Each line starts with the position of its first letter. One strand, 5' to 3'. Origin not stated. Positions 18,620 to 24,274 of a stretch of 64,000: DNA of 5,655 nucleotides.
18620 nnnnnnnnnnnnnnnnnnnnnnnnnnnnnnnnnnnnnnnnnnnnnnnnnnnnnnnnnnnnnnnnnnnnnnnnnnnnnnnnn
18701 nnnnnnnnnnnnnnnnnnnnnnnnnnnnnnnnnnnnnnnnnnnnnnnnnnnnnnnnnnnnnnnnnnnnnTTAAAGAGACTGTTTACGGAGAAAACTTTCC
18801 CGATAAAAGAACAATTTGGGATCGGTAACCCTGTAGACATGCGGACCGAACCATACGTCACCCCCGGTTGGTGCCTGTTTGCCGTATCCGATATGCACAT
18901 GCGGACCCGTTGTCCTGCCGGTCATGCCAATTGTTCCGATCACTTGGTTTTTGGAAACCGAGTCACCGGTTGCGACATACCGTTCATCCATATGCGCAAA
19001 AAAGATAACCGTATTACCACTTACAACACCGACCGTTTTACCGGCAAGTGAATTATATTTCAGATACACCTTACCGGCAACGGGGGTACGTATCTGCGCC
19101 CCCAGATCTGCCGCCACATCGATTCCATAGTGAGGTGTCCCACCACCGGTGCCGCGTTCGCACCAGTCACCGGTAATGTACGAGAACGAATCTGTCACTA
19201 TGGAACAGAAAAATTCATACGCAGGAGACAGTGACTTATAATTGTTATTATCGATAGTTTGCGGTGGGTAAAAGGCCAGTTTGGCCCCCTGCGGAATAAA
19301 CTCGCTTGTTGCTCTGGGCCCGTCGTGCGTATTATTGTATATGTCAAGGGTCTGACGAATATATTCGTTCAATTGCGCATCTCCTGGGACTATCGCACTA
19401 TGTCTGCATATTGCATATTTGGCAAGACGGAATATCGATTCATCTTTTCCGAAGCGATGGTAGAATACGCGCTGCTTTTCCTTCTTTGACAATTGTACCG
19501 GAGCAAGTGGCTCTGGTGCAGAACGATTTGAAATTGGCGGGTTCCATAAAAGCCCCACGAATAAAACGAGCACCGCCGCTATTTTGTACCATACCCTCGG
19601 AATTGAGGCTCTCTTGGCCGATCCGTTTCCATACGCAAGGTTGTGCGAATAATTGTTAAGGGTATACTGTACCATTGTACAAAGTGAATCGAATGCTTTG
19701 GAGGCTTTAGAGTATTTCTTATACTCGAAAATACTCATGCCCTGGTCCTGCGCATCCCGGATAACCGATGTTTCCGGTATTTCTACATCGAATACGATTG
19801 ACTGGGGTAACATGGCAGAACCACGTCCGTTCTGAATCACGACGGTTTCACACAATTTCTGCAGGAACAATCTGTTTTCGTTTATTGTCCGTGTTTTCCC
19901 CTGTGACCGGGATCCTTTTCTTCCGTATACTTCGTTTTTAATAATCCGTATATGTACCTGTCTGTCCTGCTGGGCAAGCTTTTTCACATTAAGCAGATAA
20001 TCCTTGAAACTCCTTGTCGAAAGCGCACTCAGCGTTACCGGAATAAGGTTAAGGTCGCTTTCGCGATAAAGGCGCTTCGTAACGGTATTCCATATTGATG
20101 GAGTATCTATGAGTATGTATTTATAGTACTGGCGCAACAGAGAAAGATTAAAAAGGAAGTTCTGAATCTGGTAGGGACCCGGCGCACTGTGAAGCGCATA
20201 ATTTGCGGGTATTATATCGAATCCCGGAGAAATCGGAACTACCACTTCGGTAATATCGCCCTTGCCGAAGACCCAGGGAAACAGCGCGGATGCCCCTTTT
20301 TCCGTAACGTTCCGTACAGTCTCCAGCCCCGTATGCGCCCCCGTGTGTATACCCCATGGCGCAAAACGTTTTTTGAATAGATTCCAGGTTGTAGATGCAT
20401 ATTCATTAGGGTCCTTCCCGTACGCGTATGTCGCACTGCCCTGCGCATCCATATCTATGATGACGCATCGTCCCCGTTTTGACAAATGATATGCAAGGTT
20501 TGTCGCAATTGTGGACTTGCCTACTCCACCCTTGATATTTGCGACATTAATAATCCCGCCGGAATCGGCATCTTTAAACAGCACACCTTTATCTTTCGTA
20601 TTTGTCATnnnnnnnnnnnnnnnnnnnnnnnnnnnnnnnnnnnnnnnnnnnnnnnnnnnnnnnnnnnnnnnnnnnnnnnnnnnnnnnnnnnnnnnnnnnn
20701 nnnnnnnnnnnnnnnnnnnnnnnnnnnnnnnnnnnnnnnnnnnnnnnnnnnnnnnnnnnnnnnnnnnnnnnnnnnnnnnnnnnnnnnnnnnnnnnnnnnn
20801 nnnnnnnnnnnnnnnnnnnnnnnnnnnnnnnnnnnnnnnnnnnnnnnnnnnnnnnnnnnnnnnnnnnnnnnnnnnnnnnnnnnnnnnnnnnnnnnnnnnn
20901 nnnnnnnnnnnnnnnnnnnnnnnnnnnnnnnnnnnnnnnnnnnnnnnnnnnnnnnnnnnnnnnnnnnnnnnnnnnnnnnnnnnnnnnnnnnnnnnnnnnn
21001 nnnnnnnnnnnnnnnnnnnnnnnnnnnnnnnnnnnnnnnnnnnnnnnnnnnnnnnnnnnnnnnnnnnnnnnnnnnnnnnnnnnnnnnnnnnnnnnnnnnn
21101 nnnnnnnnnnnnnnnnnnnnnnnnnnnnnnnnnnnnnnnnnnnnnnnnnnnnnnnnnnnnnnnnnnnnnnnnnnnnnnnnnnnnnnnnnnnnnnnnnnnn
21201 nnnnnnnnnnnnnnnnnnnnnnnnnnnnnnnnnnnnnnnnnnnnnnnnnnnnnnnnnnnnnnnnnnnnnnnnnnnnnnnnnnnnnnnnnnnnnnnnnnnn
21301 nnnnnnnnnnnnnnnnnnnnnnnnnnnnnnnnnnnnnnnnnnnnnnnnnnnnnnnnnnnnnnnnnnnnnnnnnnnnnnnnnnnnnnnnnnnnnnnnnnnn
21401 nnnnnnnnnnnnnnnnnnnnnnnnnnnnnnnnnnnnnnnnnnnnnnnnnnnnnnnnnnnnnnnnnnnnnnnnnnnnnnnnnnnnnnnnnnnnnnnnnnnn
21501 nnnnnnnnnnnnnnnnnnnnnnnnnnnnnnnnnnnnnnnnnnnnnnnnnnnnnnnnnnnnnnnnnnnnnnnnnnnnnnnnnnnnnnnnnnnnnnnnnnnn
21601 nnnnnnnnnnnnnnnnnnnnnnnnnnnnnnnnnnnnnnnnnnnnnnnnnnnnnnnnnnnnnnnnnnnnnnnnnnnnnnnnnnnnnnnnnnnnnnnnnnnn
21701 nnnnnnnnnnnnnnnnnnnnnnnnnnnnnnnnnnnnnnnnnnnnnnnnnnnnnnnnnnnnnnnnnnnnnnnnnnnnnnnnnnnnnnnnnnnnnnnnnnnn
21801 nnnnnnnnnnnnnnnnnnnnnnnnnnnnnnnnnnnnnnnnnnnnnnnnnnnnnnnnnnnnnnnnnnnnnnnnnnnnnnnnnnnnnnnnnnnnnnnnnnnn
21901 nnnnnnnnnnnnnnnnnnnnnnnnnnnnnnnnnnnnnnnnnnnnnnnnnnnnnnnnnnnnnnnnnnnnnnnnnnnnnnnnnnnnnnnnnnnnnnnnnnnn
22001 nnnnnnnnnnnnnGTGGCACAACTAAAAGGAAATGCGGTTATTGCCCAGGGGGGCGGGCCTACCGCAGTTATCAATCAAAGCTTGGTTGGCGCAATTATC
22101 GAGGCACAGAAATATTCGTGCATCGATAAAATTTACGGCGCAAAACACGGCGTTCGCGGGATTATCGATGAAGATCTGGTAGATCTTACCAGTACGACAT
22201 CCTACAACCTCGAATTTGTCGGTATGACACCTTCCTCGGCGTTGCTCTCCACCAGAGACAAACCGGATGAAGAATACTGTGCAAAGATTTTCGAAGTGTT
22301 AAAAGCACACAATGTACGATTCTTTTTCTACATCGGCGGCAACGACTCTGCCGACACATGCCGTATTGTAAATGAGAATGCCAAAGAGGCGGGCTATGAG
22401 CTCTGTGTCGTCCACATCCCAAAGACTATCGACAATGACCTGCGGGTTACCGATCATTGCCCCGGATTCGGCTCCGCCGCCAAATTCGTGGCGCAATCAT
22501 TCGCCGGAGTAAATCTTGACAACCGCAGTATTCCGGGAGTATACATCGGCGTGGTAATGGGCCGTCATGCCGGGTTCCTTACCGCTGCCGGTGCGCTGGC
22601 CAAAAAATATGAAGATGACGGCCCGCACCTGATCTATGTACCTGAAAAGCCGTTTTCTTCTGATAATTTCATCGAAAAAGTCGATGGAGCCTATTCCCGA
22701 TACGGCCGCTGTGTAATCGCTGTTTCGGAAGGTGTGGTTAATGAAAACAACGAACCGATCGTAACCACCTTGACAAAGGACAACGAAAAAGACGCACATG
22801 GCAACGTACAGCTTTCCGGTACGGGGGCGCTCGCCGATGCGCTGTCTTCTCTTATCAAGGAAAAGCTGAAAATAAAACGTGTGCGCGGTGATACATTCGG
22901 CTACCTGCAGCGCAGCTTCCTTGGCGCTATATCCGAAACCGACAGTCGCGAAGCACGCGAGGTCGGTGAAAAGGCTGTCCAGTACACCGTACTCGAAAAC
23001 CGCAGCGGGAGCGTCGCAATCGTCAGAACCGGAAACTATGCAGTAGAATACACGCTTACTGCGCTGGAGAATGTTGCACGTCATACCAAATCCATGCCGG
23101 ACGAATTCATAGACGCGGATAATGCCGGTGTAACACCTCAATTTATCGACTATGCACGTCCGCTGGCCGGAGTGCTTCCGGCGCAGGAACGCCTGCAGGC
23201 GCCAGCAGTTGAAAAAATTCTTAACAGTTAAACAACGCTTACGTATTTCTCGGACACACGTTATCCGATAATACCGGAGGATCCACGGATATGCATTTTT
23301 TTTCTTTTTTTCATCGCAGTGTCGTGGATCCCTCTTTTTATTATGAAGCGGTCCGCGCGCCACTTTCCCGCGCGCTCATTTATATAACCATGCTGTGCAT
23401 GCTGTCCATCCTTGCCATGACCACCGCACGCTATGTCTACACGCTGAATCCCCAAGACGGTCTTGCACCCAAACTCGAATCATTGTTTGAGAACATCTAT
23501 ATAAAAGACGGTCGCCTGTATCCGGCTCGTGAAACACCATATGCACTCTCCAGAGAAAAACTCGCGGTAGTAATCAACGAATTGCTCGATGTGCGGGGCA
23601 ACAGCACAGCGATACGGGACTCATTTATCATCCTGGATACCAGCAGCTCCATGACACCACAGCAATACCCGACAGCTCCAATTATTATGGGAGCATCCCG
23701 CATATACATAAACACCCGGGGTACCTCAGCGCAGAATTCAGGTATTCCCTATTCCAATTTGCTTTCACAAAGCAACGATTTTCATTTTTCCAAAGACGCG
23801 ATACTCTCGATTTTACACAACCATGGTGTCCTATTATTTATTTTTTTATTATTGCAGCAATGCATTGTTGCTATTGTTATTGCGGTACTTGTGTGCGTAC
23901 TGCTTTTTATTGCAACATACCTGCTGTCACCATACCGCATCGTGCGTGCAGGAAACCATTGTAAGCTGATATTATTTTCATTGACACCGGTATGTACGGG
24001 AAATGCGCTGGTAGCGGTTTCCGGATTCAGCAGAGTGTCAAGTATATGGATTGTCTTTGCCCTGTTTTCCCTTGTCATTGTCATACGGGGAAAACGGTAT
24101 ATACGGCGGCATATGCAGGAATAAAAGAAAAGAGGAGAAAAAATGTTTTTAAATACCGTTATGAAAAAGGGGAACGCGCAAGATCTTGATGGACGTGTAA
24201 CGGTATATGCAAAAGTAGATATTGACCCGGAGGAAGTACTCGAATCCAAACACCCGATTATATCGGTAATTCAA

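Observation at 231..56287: Dispersed family of ~160-nt imperfect-palindrome intergenic elements, all in one orientation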

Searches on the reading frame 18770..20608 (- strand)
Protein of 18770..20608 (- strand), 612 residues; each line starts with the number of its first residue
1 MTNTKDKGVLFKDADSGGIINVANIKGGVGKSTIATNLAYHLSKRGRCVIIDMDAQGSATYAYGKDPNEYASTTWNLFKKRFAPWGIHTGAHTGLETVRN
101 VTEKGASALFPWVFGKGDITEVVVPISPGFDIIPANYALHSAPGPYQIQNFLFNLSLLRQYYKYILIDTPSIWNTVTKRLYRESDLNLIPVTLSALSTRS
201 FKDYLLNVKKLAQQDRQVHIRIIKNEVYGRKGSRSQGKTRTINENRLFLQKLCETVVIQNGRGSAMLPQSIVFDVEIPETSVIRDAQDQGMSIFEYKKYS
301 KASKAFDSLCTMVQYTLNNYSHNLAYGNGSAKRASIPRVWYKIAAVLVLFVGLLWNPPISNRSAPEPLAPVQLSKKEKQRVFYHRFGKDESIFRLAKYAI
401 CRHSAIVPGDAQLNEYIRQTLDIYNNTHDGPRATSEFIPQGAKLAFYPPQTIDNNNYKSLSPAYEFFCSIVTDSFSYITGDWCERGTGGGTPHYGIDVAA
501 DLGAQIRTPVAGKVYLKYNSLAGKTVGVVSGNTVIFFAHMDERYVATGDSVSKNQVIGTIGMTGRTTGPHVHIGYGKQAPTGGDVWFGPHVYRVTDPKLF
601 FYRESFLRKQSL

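Call 17: search_protein_families(library=ncbifam, proteins=[window:18770-20608:-])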
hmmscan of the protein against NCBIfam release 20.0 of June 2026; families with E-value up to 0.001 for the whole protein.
window:18770-20608:- (612 aa): 16 families
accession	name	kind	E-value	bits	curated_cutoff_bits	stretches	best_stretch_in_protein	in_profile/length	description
NF041546.1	ParA_partition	equivalog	8.8e-19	67.9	180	1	19-63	1-46/203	ParA family partition ATPase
NF053824.1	PdgNdpepShyC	equivalog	1.5e-11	43.8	700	1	487-573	290-378/429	peptidoglycan DD-endopeptidase ShyC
NF052530.1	Heli_ShapePgp3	exception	5.2e-10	38.9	300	1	493-574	167-250/270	peptidoglycan metallopeptidase Pgp3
TIGR03371.1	cellulose_yhjQ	equivalog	2.3e-09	37.1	157.85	1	19-66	3-51/246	cellulose biosynthesis protein BcsQ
TIGR01969.1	minD_arch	subfamily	1e-08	34.7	201.75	1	19-54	2-38/251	cell division ATPase MinD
NF052336.1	PdgHdaseHSB100310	equivalog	1.1e-08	34.8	500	1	477-574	42-140/316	peptidoglycan hydrolase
NF008652.0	PRK11649.1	equivalog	1.9e-08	33.4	341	1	487-573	307-395/439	murein DD-endopeptidase MepM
NF052529.1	PG_M23_Pgp6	exception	2.5e-08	33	600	1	493-575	335-419/452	peptidoglycan metallopeptidase Pgp6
NF041136.1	MrpORP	equivalog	4.3e-08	32.8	450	1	20-58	8-47/365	iron-sulfur cluster carrier protein MrpORP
NF053825.1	PdgNdpepShyA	equivalog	1.1e-07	30.9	700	1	487-573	290-378/425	peptidoglycan DD-endopeptidase ShyA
TIGR03453.1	partition_RepA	equivalog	8.4e-07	28.1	348.45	1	15-68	102-156/387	plasmid partitioning protein RepA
TIGR01968.1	minD_bact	equivalog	3.5e-06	26.6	212.9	1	19-54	3-39/261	septum site-determining protein MinD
TIGR01007.1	eps_fam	subfamily_domain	1.4e-05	24.7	108.05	0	11-68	12-69/204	polysaccharide biosynthesis tyrosine autokinase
NF047398.1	AAA_KGGVGR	domain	4.2e-05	24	90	1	22-54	7-40/190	KGGVGR-motif variant AAA ATPase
NF008669.0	PRK11670.1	equivalog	0.0001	21.3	348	1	19-58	109-149/369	iron-sulfur cluster carrier protein ApbC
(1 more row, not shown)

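Call 43: search_protein_families(library=pfam, proteins=[window:18770-20608:-], max_evalue=0.00001)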
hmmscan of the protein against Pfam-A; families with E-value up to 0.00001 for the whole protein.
window:18770-20608:- (612 aa): 4 families
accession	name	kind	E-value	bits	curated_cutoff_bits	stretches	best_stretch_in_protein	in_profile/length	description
PF13614.12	AAA_31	-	1.5e-20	74.3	27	1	19-214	3-170/177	AAA domain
PF01551.29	Peptidase_M23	-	6.9e-18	65.1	28.7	1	492-575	2-87/96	Peptidase family M23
PF01656.29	CbiA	-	7.6e-12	45.7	25.4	1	21-230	2-86/125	CobQ/CobB/MinD/ParA nucleotide binding domain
PF10609.15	ParA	-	2.7e-09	37.2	27.1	1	19-58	5-45/246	NUBPL iron-transfer P-loop NTPase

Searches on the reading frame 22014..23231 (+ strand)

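Call 40: search_protein_families(library=pfam, proteins=[window:22014-23231:+], max_evalue=0.00001)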
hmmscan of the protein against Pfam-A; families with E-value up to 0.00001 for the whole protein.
window:22014-23231:+ (405 aa): 1 family
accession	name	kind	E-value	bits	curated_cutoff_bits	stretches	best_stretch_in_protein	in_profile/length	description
PF00365.25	PFK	-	5.5e-48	164.1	30.9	1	9-323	3-275/277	Phosphofructokinase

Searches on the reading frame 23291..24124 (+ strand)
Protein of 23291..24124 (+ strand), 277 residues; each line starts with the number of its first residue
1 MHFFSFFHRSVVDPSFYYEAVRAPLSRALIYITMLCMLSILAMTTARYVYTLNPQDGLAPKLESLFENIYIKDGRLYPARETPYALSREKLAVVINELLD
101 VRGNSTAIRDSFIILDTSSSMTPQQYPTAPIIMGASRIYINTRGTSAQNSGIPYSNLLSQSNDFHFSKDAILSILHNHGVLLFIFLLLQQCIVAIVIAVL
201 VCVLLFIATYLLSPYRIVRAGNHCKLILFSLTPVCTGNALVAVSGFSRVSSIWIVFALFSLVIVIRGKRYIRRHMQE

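Call 41: search_protein_families(library=pfam, proteins=[window:23291-24124:+], max_evalue=0.00001)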
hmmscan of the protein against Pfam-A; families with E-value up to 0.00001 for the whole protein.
window:23291-24124:+ (277 aa): 1 family
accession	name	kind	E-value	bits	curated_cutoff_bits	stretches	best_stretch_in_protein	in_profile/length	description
PF06691.16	DUF1189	-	5.6e-12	46.1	28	1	4-265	1-241/244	Protein of unknown function (DUF1189)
